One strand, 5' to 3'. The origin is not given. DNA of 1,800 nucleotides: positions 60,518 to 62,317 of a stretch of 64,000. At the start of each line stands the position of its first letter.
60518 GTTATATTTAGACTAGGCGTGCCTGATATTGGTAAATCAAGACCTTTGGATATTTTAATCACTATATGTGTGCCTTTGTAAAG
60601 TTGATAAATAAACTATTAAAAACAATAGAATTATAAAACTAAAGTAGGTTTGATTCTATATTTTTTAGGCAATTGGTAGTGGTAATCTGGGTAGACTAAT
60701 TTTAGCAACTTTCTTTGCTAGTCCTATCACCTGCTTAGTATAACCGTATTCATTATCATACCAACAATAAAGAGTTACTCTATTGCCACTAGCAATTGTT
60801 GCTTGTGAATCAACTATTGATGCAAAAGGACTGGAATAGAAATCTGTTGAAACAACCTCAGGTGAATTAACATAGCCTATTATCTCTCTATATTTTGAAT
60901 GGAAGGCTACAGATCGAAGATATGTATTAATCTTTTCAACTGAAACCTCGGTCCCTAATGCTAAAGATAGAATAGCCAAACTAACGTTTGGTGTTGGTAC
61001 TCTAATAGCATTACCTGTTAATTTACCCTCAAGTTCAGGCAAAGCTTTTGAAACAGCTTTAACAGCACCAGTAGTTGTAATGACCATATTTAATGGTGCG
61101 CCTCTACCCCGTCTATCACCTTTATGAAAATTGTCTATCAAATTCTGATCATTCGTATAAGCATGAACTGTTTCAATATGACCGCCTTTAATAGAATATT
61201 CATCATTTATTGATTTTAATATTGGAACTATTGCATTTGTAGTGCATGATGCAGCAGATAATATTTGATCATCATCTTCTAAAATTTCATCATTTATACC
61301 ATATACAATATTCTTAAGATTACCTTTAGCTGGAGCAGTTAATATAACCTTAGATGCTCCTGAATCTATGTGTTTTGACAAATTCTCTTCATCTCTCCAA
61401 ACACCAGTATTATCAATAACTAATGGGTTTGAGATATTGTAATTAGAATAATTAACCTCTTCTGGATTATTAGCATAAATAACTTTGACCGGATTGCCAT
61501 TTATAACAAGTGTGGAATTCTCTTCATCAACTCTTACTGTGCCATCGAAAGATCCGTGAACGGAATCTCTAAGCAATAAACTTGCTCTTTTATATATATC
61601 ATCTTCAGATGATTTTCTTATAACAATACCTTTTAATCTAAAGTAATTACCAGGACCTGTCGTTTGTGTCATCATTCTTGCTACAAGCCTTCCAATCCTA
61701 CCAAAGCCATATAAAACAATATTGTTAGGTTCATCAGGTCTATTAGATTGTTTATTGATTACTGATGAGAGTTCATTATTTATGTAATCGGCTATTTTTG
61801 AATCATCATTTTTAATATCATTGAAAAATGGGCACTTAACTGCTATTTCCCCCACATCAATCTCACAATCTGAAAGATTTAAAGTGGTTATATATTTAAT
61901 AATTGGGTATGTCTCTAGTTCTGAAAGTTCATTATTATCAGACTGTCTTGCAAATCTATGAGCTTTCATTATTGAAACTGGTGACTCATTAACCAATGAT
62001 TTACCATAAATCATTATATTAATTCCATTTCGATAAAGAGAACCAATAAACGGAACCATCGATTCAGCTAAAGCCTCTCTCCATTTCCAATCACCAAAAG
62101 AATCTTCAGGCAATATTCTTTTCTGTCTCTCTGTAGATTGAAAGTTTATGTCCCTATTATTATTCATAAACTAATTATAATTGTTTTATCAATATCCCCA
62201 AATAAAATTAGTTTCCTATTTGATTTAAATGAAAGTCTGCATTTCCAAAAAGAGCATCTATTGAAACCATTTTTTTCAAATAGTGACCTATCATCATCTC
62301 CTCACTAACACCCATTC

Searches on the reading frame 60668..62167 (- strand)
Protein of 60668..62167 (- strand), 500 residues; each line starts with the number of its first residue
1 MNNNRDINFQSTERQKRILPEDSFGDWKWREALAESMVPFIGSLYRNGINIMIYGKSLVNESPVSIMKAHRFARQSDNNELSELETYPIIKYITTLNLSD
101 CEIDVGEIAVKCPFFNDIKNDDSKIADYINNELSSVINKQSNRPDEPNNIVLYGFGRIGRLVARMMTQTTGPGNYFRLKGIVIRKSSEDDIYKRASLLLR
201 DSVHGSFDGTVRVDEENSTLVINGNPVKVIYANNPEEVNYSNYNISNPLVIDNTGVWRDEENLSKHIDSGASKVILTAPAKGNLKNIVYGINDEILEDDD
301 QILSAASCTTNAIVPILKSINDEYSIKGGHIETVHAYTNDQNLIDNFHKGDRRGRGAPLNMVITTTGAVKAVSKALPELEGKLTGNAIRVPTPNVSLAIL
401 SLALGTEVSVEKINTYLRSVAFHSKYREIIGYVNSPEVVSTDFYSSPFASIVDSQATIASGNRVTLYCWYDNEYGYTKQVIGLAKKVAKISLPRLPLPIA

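Call 67: search_protein_families(library=pfam, proteins=[window:60668-62167:-], max_evalue=0.000001)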
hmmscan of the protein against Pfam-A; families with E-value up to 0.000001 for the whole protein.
window:60668-62167:- (500 aa): 2 families
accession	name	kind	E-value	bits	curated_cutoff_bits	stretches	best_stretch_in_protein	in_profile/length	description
PF02800.25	Gp_dh_C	-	3.1e-42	144.3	24.4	1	313-470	1-158/158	Glyceraldehyde 3-phosphate dehydrogenase, C-terminal domain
PF00044.30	Gp_dh_N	-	1.5e-19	70.6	31.7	1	149-259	2-100/101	Glyceraldehyde 3-phosphate dehydrogenase, NAD binding domain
